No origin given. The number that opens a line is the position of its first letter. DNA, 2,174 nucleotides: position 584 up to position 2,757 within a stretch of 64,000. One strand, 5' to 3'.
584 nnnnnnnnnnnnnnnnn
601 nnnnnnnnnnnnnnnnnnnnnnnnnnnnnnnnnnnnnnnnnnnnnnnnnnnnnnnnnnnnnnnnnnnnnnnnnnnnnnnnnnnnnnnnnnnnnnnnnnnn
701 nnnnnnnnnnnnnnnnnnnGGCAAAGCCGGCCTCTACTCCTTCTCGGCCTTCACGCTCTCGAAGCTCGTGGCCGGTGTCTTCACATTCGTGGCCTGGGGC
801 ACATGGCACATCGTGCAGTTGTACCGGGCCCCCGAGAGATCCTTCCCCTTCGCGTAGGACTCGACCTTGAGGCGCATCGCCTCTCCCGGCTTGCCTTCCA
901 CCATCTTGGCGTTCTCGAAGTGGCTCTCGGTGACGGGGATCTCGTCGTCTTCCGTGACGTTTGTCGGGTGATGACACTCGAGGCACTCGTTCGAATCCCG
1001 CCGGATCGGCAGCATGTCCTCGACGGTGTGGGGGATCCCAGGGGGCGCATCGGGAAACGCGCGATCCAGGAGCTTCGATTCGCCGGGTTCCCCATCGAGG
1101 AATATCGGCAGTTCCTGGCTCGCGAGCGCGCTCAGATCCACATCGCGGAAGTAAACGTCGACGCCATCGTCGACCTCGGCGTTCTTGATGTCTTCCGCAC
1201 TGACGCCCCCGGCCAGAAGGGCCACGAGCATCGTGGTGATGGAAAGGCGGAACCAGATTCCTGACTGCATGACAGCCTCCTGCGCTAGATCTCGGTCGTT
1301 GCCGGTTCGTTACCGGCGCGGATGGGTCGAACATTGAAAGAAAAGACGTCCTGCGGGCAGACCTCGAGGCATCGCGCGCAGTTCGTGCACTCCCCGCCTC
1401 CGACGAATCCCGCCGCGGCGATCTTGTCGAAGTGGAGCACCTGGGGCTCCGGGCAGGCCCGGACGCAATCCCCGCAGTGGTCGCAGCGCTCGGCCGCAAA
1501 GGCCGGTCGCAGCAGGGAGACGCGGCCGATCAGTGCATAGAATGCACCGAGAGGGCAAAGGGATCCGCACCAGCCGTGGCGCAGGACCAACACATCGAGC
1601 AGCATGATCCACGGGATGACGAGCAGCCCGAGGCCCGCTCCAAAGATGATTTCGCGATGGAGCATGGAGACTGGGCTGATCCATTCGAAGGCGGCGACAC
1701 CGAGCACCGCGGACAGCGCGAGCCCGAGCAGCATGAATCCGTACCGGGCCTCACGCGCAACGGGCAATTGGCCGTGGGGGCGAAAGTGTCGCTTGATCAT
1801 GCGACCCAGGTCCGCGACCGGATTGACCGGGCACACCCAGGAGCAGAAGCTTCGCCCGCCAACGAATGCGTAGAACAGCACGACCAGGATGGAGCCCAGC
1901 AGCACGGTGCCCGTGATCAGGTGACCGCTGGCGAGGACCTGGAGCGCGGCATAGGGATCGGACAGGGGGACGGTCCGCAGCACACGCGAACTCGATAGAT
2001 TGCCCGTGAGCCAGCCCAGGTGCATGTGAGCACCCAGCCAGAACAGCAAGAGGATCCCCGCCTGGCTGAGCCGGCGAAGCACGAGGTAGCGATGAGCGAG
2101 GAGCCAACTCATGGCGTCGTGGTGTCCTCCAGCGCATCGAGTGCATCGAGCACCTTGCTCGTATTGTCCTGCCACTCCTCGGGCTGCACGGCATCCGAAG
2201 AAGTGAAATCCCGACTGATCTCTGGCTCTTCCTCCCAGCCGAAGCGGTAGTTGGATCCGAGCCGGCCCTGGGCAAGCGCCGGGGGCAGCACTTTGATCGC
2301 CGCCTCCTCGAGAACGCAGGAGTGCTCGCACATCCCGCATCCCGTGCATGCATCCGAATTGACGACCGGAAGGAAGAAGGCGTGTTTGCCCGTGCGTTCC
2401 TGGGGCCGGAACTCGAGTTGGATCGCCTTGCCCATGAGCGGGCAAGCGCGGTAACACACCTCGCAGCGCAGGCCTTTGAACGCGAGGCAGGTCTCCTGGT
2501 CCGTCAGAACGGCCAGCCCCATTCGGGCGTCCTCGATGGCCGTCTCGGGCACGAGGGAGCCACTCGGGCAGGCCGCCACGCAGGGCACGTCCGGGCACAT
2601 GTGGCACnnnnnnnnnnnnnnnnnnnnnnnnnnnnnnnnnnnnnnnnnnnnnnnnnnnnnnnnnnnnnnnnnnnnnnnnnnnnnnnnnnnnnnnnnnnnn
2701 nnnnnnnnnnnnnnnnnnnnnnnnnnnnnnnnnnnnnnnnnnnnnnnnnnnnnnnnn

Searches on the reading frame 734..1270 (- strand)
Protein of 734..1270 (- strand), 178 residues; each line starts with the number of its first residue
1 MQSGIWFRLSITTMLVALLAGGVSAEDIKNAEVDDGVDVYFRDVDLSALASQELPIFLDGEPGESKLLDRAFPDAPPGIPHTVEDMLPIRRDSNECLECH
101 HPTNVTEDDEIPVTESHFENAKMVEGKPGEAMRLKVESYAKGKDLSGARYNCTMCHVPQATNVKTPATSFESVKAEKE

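Call 5: search_protein_families(library=pfam, proteins=[window:734-1270:-], max_evalue=0.01)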
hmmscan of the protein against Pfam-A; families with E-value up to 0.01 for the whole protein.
window:734-1270:- (178 aa): 5 families
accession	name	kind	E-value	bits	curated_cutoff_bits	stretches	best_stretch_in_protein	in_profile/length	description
PF03892.19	NapB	-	8.9e-22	78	25.1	1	61-169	33-124/127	Nitrate reductase cytochrome c-type subunit (NapB)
PF22113.1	Mtrc-MtrF_II-IV_dom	-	1.2e-05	25.4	30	1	91-166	26-98/176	Outer membrane cytochrome MtrC/MtrF-like, domains II/IV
PF03264.19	Cytochrom_NNT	-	0.00074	19.7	24.1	0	142-162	58-78/174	NapC/NirT cytochrome c family, N-terminal region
PF14522.11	Cytochrome_C7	-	0.0016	18.6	24.8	1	93-162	13-54/67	Cytochrome c7 and related cytochrome c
PF09699.15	Paired_CXXCH_1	-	0.0055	16.8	20.6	0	94-104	7-17/41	Doubled CXXCH motif (Paired_CXXCH_1)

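Call 6: search_protein_families(library=ncbifam, proteins=[window:734-1270:-], max_evalue=0.01)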
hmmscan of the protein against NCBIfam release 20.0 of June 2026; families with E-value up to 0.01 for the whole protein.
window:734-1270:- (178 aa): 1 family
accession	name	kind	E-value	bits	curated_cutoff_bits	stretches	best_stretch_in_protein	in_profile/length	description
NF008609.0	PRK11586.1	equivalog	8e-08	32.2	230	1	68-165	56-136/149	nitrate reductase cytochrome c-type subunit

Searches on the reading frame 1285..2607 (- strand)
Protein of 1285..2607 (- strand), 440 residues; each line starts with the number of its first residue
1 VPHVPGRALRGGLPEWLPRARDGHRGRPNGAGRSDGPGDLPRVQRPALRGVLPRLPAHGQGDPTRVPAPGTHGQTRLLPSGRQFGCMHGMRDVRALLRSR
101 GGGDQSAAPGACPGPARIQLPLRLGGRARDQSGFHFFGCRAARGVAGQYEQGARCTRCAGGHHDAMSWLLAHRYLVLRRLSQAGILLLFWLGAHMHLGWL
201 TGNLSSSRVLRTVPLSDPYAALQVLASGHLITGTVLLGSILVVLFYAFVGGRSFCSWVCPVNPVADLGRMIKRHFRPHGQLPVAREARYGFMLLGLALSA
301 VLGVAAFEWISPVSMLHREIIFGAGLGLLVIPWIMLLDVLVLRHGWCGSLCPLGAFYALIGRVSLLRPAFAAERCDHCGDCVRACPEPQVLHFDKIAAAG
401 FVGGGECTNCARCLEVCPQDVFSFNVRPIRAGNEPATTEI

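Call 5: search_protein_families(library=pfam, proteins=[window:1285-2607:-], max_evalue=0.01)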
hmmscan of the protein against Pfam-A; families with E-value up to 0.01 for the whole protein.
window:1285-2607:- (440 aa): 10 families
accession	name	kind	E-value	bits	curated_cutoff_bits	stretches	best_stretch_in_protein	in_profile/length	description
PF12801.12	Fer4_5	-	9.4e-13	48.4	22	2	234-276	4-46/48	4Fe-4S binding domain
PF13237.11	Fer4_10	-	2.4e-08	34.2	25.5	1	371-418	5-53/53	4Fe-4S dicluster domain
PF12838.12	Fer4_7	-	3.2e-07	31.2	27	1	374-421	1-52/52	4Fe-4S dicluster domain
PF14697.11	Fer4_21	-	1.9e-06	28.4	35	1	372-420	5-55/59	4Fe-4S dicluster domain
PF12837.12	Fer4_6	-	2.3e-06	27.7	25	1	368-390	2-23/24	4Fe-4S binding domain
PF13187.11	Fer4_9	-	3.3e-06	27.5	27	2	349-387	10-49/52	4Fe-4S dicluster domain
PF00037.32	Fer4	-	3.5e-05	23.9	21.1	1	372-386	5-19/24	4Fe-4S binding domain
PF25160.1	LdpA_Fe-S-bd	-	0.00057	20.1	27.6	0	347-390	9-43/49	LdpA Fe-S cluster-binding domain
PF12797.12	Fer4_2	-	0.001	19.4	24.5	1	368-387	3-22/22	4Fe-4S binding domain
PF12798.12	Fer4_3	-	0.0019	19.4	27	0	407-420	1-14/15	4Fe-4S binding domain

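Call 6: search_protein_families(library=ncbifam, proteins=[window:1285-2607:-], max_evalue=0.01)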
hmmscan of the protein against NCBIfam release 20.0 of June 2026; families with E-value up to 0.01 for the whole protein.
window:1285-2607:- (440 aa): 40 families (the best 25 are shown)
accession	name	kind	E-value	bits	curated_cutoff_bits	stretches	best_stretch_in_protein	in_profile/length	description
NF007013.0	PRK09477.1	equivalog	2.4e-98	328.8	234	1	163-427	13-279/286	quinol dehydrogenase ferredoxin subunit NapH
TIGR02163.1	napH_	subfamily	7.2e-86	287.8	213.05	1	174-425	1-254/255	NapH/MauN family ferredoxin-type protein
NF045874.1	Vhu_polyferre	exception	1.2e-07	30.8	600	1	347-424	38-106/381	F420-non-reducing hydrogenase associated-polyferredoxin VhuB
TIGR00402.1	napF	equivalog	9.2e-07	28.9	102.2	1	373-425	35-87/149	ferredoxin-type protein NapF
NF038196.1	ferrodoxin_EFR1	subfamily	4.2e-06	27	75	1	371-424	182-231/242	EFR1 family ferrodoxin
NF043039.1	HgcAB_like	equivalog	5.3e-06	26.3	285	2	284-421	208-348/350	HgcAB-like fusion protein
TIGR02700.1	flavo_MJ0208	hypoth_equivalog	6.6e-06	25.6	251.35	1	371-421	146-193/234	dihydromethanopterin reductase (acceptor)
NF042909.1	FMH_DH_FwdF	exception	8.3e-06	25.1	375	1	342-430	228-319/336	tungsten-dependent formylmethanofuran dehydrogenase subunit FwdF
NF043069.1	T4HPD_activ_SAM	equivalog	1e-05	25.1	425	1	370-420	48-95/299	trans-4-hydroxy-L-proline dehydratase activase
NF007204.0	PRK09625.1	equivalog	1.5e-05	25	125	1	364-426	50-110/133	pyruvate flavodoxin oxidoreductase subunit delta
TIGR02179.1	PorD_KorD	subfamily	1.7e-05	24.8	60.05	1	361-420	13-70/78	2-oxoacid:acceptor oxidoreductase, delta subunit, pyruvate/2-ketoisovalerate family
TIGR04041.1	activase_YjjW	hypoth_equivalog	2e-05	24.2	250.2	1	372-420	40-85/276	YjjW family glycine radical enzyme activase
NF040684.1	PorD_Arch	equivalog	2.4e-05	24.3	120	1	363-421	22-78/85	pyruvate synthase subunit PorD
NF005506.0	PRK07118.1-5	equivalog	5.5e-05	22.7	388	1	374-422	217-262/279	Fe-S cluster domain-containing protein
NF048008.1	SfplDhtActHpfHKleb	equivalog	0.00013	21.4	500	1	376-421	55-99/308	(2S)-3-sulfopropanediol dehydratase activating enzyme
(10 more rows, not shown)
